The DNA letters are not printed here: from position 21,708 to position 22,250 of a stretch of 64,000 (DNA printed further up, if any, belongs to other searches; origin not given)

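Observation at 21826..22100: HypA lacks its zinc-finger domain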

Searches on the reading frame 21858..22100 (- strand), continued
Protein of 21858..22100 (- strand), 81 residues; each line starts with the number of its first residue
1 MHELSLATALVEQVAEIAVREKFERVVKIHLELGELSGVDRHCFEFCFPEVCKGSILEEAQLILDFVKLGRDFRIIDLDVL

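Call 33: find_encoding_contigs(protein=P0073, flank=10000, max_places=2)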
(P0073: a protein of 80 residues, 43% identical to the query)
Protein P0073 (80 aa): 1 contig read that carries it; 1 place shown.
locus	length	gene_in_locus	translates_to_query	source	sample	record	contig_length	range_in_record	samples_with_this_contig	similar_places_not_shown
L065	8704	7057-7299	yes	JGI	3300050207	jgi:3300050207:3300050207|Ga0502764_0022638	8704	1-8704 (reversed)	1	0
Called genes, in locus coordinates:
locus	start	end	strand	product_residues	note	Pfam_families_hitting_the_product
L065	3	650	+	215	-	?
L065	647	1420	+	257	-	PF00106:adh_short, PF13561:adh_short_C2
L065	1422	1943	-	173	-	PF04264:YceI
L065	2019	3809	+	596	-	PF01257:2Fe-2S_thioredx, PF01512:Complex1_51K, PF10531:SLBB (weak), PF10589:NADH_4Fe-4S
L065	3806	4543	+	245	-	PF13510:Fer2_4, PF00111:Fer2 (weak), PF10588:NADH-G_4Fe-4S_3, PF13459:Fer4_15, PF22117:Fer4_Nqo3 (weak)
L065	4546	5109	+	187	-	PF01058:Oxidored_q6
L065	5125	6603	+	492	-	PF27537:HoxH, PF00374:NiFeSe_Hases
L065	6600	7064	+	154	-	-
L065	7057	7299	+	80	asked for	PF01155:HypA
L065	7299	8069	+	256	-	PF02492:cobW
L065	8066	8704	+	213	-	?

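Call 40: find_homologous_proteins(query=A2, max_evalue=0.00001)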
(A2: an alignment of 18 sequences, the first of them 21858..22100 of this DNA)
Query A2 (18 sequences) (81 aa, profile of the alignment): 5321 proteins with E <= 0.00001 among 7175 candidates; the best 120 are listed.
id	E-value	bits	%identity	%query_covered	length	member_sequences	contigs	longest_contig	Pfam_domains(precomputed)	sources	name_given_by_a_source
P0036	8.9e-30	120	46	99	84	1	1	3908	PF01155.26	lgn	-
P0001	9.3e-30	120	95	100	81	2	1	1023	PF01155.26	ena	-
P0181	4.3e-27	112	45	99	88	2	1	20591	PF01155.26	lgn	-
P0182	1.9e-26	110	45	99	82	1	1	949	PF01155.26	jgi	jgi:hydrogenase nickel incorporation protein HypA/HybF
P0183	5.0e-26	108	54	99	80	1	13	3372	PF01155.26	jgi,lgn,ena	-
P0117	6.8e-26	108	41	99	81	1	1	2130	PF01155.26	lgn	-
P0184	7.4e-26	108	39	99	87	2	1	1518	PF01155.26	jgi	jgi:hydrogenase nickel incorporation protein HypA/HybF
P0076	9.0e-26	108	42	99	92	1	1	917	PF01155.26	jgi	jgi:hydrogenase nickel incorporation protein HypA/HybF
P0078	1.5e-25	107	40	99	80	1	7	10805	PF01155.26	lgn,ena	-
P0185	2.0e-25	107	51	99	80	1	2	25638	PF01155.26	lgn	-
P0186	3.5e-25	106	48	99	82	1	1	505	PF01155.26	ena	-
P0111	3.5e-25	106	41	100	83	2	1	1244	PF01155.26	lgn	-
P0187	4.2e-25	106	38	80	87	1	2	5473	PF01155.26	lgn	-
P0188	4.8e-25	105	38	94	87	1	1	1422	PF01155.26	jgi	jgi:hydrogenase nickel incorporation protein HypA/HybF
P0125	5.3e-25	105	42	79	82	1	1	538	PF01155.26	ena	-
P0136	6.1e-25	105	40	80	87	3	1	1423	PF01155.26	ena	-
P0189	7.2e-25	105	42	80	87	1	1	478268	PF01155.26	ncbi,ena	-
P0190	8.1e-25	105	38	80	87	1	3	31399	PF01155.26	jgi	jgi:hydrogenase nickel incorporation protein HypA/HybF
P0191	8.3e-25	105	40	80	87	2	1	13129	PF01155.26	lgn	-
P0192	9.7e-25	104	38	99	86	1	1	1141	PF01155.26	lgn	-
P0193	1.2e-24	104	51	99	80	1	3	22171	PF01155.26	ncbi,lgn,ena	-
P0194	1.3e-24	104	40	80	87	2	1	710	PF01155.26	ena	-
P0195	1.3e-24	104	36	99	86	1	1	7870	PF01155.26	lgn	-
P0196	1.4e-24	104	41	99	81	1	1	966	PF01155.26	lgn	-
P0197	2.2e-24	103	42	89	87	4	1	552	PF01155.26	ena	-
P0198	2.5e-24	103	48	99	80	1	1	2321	PF01155.26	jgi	jgi:hydrogenase nickel incorporation protein HypA/HybF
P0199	2.6e-24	103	40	89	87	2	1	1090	PF01155.26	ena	-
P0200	2.7e-24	103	40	80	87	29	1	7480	PF01155.26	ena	-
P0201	2.8e-24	103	35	99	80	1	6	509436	PF01155.26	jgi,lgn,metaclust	metaclust:\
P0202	3.0e-24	103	42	80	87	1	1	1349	PF01155.26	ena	-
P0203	3.3e-24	103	44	100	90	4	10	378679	PF01155.26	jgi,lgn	jgi:hydrogenase nickel incorporation protein HypA/HybF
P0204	3.3e-24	103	38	99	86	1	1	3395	PF01155.26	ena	-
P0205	3.8e-24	102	40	80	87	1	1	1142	PF01155.26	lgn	-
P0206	4.1e-24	102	45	79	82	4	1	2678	PF01155.26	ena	-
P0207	4.6e-24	102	50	99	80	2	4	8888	PF01155.26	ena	-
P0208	5.0e-24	102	40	80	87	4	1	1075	PF01155.26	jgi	-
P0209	5.4e-24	102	40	99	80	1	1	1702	PF01155.26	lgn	-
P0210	7.1e-24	102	40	80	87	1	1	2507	PF01155.26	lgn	-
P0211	7.9e-24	101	38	99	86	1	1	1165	PF01155.26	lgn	-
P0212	7.9e-24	101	35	99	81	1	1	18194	PF01155.26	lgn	-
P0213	8.3e-24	101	54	85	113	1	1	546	PF01155.26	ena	-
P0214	8.4e-24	101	38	99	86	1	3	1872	PF01155.26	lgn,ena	-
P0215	9.4e-24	101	38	80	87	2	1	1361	PF01155.26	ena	-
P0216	9.6e-24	101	38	80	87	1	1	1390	PF01155.26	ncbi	-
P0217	9.9e-24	101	44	77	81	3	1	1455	PF01155.26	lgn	-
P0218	1.1e-23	101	38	99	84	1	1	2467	PF01155.26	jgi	jgi:hydrogenase nickel incorporation protein HypA/HybF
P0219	1.2e-23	101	35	99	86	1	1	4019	PF01155.26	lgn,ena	-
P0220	1.2e-23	101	42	80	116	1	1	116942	PF01155.26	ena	-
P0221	1.3e-23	101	42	80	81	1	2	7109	PF01155.26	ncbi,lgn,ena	-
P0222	1.8e-23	100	38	99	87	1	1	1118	PF01155.26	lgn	-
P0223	1.8e-23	100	34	99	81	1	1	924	PF01155.26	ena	-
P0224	2.0e-23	100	45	77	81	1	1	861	PF01155.26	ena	-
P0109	2.0e-23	100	48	59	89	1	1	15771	PF01155.26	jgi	jgi:hydrogenase nickel incorporation protein HypA/HybF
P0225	2.2e-23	100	34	99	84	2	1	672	PF01155.26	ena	-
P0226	2.6e-23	100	38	80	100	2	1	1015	PF01155.26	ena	-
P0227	2.9e-23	100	55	60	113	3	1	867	PF01155.26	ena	-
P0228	3.1e-23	100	40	80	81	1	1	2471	PF01155.26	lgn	-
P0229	3.3e-23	99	37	96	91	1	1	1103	PF01155.26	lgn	-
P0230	4.0e-23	99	42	85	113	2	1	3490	PF01155.26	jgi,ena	-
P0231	5.4e-23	99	38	80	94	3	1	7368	PF01155.26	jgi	-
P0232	5.6e-23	99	37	96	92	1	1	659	PF01155.26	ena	-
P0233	6.5e-23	98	39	99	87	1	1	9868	PF01155.26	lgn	-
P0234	6.7e-23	98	35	100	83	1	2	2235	PF01155.26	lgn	-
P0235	7.3e-23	98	39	99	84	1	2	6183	PF01155.26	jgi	jgi:hydrogenase nickel incorporation protein HypA/HybF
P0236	7.8e-23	98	35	99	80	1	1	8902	PF01155.26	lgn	-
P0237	8.3e-23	98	38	99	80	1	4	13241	PF01155.26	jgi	-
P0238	9.8e-23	98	34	99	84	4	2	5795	PF01155.26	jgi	jgi:hydrogenase nickel incorporation protein HypA/HybF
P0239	1.1e-22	98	40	80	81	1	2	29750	PF01155.26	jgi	-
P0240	1.1e-22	98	36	100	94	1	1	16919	PF01155.26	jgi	jgi:hydrogenase nickel incorporation protein HypA/HybF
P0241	1.2e-22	98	41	84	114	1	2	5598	PF01155.26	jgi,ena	-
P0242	1.2e-22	98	26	99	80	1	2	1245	PF01155.26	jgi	jgi:hydrogenase nickel incorporation protein HypA/HybF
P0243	1.3e-22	98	57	80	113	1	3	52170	PF01155.26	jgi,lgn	jgi:hydrogenase nickel incorporation protein HypA/HybF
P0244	1.4e-22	97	36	99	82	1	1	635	PF01155.26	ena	-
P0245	1.4e-22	97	41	100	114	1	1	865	PF01155.26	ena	-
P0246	1.4e-22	97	33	100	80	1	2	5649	PF01155.26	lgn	-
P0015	1.5e-22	97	52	80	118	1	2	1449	PF01155.26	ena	-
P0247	1.5e-22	97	36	100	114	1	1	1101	PF01155.26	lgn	-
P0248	1.6e-22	97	39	99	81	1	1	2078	PF01155.26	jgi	jgi:hydrogenase nickel incorporation protein HypA/HybF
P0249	1.7e-22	97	35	99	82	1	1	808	PF01155.26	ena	-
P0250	2.3e-22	97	32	100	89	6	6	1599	PF01155.26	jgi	jgi:hydrogenase nickel incorporation protein HypA/HybF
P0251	2.5e-22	97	35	99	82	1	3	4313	PF01155.26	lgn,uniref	uniref:Zn finger protein HypA/HybF (Possibly regulating hydrogenase expression)-like protein n=1 Tax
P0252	2.5e-22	97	38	80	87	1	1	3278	PF01155.26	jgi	jgi:hydrogenase nickel incorporation protein HypA/HybF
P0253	2.6e-22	97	38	96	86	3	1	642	PF01155.26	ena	-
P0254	2.6e-22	97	39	99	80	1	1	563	PF01155.26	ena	-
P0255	2.6e-22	97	35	99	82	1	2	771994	PF01155.26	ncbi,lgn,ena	ncbi:MAG TPA: hydrogenase maturation nickel metallochaperone HypA [Candidatus Solibacter sp.]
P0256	2.8e-22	96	38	80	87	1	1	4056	PF01155.26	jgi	jgi:hydrogenase nickel incorporation protein HypA/HybF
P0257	3.2e-22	96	43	100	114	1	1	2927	PF01155.26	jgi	jgi:hydrogenase nickel incorporation protein HypA/HybF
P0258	3.3e-22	96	52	59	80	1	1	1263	PF01155.26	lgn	-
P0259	3.8e-22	96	34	99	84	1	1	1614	PF01155.26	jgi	jgi:hydrogenase nickel incorporation protein HypA/HybF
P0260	3.9e-22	96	37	100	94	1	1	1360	PF01155.26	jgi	-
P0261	5.0e-22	96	40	99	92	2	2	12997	PF01155.26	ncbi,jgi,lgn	jgi:hydrogenase nickel incorporation protein HypA/HybF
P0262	5.1e-22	96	48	79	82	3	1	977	PF01155.26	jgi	-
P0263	5.8e-22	95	36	99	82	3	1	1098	PF01155.26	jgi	jgi:hydrogenase nickel incorporation protein HypA/HybF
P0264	5.9e-22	95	38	80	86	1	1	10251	PF01155.26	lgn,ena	-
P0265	6.3e-22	95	35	99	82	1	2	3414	PF01155.26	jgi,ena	jgi:hydrogenase nickel incorporation protein HypA/HybF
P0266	9.1e-22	95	33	100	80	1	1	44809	PF01155.26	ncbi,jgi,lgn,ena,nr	ncbi:MAG: hydrogenase maturation nickel metallochaperone HypA [Alphaproteobacteria bacterium]|nr:hyd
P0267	9.1e-22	95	42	85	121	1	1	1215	PF01155.26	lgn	-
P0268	9.2e-22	95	39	77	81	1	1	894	PF01155.26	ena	-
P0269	9.6e-22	95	33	96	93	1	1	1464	PF01155.26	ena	-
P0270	1.0e-21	95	37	100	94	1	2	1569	PF01155.26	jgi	jgi:hydrogenase nickel incorporation protein HypA/HybF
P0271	1.1e-21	95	37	100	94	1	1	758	PF01155.26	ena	-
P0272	1.1e-21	95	37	100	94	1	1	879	PF01155.26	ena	-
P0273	1.1e-21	94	47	79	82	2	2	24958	PF01155.26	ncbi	ncbi:MAG: hypothetical protein Fur0010_20240 [Bdellovibrio sp.]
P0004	1.3e-21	94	54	85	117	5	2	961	PF01155.26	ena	-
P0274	1.3e-21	94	49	85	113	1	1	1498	PF01155.26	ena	-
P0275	1.4e-21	94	37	80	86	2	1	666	PF01155.26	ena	-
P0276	1.4e-21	94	42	77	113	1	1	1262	PF01155.26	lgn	-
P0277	1.5e-21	94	38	99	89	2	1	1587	PF01155.26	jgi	jgi:hydrogenase nickel incorporation protein HypA/HybF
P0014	1.6e-21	94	54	83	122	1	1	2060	PF01155.26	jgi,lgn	-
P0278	1.6e-21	94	36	100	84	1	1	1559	PF01155.26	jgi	jgi:hydrogenase nickel incorporation protein HypA/HybF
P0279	1.7e-21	94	34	99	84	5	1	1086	PF01155.26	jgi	-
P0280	1.7e-21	94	41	99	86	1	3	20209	PF01155.26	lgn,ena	-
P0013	1.9e-21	94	51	84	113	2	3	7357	PF01155.26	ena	-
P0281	2.0e-21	94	34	99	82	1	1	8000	PF01155.26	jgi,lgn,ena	-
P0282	2.0e-21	94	43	85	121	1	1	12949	PF01155.26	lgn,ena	-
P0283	2.1e-21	94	31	99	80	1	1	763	PF01155.26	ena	-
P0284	2.2e-21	94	37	77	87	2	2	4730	PF01155.26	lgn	-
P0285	2.4e-21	93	42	85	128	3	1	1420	PF01155.26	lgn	-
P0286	2.5e-21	93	38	100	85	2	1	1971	PF01155.26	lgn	-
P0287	2.5e-21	93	48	59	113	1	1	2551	PF01155.26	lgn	-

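Call 42: find_encoding_contigs(protein=P0255, flank=10000, max_places=1)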
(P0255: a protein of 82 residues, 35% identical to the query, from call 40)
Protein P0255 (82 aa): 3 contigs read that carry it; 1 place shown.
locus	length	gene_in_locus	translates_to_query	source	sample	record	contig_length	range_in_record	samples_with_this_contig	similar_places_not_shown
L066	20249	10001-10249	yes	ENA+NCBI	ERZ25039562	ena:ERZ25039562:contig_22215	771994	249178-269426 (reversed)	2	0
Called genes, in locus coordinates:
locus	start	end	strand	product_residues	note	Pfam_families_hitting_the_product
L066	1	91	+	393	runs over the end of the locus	PF01704:UDPGP (weak)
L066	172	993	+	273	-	PF00487:FA_desaturase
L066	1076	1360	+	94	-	PF01455:HupF_HypC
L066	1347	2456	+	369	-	PF01924:HypD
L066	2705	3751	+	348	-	PF00586:AIRS, PF02769:AIRS_C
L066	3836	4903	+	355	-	PF01058:Oxidored_q6, PF14720:NiFe_hyd_SSU_C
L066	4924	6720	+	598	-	PF00374:NiFeSe_Hases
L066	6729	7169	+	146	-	-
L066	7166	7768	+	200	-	PF19372:DUF5947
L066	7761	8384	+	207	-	PF19562:DUF6084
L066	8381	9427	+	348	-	-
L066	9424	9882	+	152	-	PF01750:HycI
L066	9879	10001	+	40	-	PF21833:DUF6893 (weak)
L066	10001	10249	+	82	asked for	PF01155:HypA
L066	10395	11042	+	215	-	PF13191:AAA_16 (faint), PF02492:cobW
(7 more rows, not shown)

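Call 43: find_encoding_contigs(protein=P0189, flank=10000, max_places=1)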
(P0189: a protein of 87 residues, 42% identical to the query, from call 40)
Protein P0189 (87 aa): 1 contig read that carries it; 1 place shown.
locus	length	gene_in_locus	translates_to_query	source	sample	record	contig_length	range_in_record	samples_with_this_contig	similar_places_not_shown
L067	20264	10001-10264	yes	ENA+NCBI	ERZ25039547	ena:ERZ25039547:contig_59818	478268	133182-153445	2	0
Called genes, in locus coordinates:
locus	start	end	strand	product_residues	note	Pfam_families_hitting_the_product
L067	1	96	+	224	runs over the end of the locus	PF14720:NiFe_hyd_SSU_C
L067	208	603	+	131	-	PF00989:PAS (weak), PF13426:PAS_9 (weak), PF08447:PAS_3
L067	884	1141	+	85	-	PF13581:HATPase_c_2 (weak), PF02518:HATPase_c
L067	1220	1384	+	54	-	PF00072:Response_reg (weak)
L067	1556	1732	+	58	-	-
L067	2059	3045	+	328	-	PF01058:Oxidored_q6, PF14720:NiFe_hyd_SSU_C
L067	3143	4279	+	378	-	PF00374:NiFeSe_Hases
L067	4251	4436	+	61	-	-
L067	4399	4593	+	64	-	-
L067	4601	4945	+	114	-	PF00374:NiFeSe_Hases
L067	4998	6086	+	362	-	PF01106:NifU, PF19372:DUF5947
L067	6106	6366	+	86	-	PF19372:DUF5947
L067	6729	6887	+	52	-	PF19562:DUF6084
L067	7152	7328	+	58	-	-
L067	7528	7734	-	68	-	-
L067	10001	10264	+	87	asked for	PF01155:HypA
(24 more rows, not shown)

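Call 44: find_encoding_contigs(protein=P0201, flank=10000, max_places=1)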
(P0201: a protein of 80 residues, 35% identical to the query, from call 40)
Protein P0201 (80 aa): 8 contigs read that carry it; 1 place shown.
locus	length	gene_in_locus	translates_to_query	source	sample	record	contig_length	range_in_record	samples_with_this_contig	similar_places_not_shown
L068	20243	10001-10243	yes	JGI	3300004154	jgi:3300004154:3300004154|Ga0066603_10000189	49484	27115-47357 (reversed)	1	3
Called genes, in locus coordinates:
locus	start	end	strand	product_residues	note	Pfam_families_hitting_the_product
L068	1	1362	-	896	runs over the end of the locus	PF01624:MutS_I, PF05188:MutS_II, PF05192:MutS_III, PF05190:MutS_IV, PF00488:MutS_V, PF27441:MutS_C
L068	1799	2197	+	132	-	PF01648:ACPS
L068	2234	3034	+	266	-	PF10502:Peptidase_S26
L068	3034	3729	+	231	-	PF14622:Ribonucleas_3_3, PF00636:Ribonuclease_3, PF00035:dsrm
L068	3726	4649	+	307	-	PF00025:Arf (faint), PF03193:RsgA_GTPase (faint), PF01926:MMR_HSR1, PF02421:FeoB_N, PF04548:AIG1 (weak), PF10662:PduV-EutP (weak), PF00009:GTP_EFTU (weak), PF07650:KH_2, +1 more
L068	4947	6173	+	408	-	PF12838:Fer4_7 (faint), PF13187:Fer4_9 (faint), PF13484:Fer4_16 (faint), PF13534:Fer4_17 (faint), PF13746:Fer4_18 (faint), PF14697:Fer4_21 (faint), PF13183:Fer4_8 (weak), PF17179:Fer4_22, +3 more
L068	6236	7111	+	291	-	PF00175:NAD_binding_1, PF10418:DHODB_Fe-S_bind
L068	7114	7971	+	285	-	PF01058:Oxidored_q6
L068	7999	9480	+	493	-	PF00374:NiFeSe_Hases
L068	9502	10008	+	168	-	PF01750:HycI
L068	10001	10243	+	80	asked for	PF01155:HypA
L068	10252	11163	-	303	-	PF13489:Methyltransf_23, PF08241:Methyltransf_11, PF08242:Methyltransf_12 (weak), PF13649:Methyltransf_25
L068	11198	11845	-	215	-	PF01381:HTH_3, PF13560:HTH_31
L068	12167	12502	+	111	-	-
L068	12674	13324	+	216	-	PF00583:Acetyltransf_1, PF13673:Acetyltransf_10 (weak), PF13508:Acetyltransf_7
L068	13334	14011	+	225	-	-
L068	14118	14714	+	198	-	PF20057:DUF6456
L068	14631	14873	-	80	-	-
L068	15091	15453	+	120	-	-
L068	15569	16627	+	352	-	PF03237:Terminase_6N, PF17289:Terminase_6C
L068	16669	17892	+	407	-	PF04860:Phage_portal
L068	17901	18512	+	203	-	PF04586:Peptidase_S78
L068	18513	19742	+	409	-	PF05065:Phage_capsid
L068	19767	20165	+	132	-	-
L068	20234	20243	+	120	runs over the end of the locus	-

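Call 45: find_encoding_contigs(protein=P0266, flank=10000, max_places=1)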
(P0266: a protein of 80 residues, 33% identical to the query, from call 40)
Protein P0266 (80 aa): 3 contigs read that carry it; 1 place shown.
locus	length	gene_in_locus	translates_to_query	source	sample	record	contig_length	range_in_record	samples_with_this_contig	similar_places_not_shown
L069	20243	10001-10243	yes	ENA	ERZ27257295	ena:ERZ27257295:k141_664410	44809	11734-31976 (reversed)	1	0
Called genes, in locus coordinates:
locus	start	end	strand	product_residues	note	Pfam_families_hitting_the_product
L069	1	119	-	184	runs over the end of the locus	PF05071:NDUFA12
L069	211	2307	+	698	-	PF08471:Ribonuc_red_2_N, PF02867:Ribonuc_red_lgC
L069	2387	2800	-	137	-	PF01042:Ribonuc_L-PSP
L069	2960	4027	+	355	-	PF13365:Trypsin_2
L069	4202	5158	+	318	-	PF02654:CobS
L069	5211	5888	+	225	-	PF04366:Ysc84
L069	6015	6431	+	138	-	-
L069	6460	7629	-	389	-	PF00733:Asn_synthase (weak), PF00764:Arginosuc_synth (weak), PF03054:tRNA_Me_trans, PF06508:QueC (faint), PF20259:tRNA_Me_trans_M, PF20258:tRNA_Me_trans_C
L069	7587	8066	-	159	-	PF00210:Ferritin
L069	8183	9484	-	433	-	PF01078:Mg_chelatase (faint), PF05496:RuvB_N, PF00004:AAA, PF07728:AAA_5, PF16193:AAA_assoc_2, PF12002:MgsA_C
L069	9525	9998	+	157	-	PF01750:HycI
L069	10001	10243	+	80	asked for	PF01155:HypA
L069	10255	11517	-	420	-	PF10017:Methyltransf_33 (weak)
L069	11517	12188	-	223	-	PF13560:HTH_31 (weak), PF01381:HTH_3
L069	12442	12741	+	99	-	-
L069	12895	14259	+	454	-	PF00344:SecY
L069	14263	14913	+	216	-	PF00406:ADK, PF13207:AAA_17, PF13238:AAA_18 (weak), PF05191:ADK_lid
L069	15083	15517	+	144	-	PF00072:Response_reg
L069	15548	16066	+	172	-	PF13690:CheX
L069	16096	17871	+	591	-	PF02518:HATPase_c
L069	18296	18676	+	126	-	PF00416:Ribosomal_S13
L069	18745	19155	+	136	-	PF00411:Ribosomal_S11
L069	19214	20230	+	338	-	PF01193:RNA_pol_L, PF01000:RNA_pol_A_bac, PF03118:RNA_pol_A_CTD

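Call 47: predict_structure(alignment_id=A2)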
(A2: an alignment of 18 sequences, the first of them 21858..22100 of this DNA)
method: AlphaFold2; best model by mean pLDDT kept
length: 81 residues; sequences in the alignment: 18
mean_pLDDT: 88.9   pTM: 0.71
mean pLDDT of the five models: 88.9, 88.5, 86.7, 85.8, 84.6
residues with pLDDT >= 90: 43; 70-90: 37; 50-70: 1; < 50: 0
segments of 3 or more residues with pLDDT < 50: none
pLDDT, mean of each block of 10 residues (from residue 1): 85 90 92 87 89 92 87 89 86
secondary structure, 60 per line:
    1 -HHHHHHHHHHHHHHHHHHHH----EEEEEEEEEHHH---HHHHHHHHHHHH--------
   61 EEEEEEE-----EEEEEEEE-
elements in order: H2-21 E26-34 H41-52 E61-67 E73-80
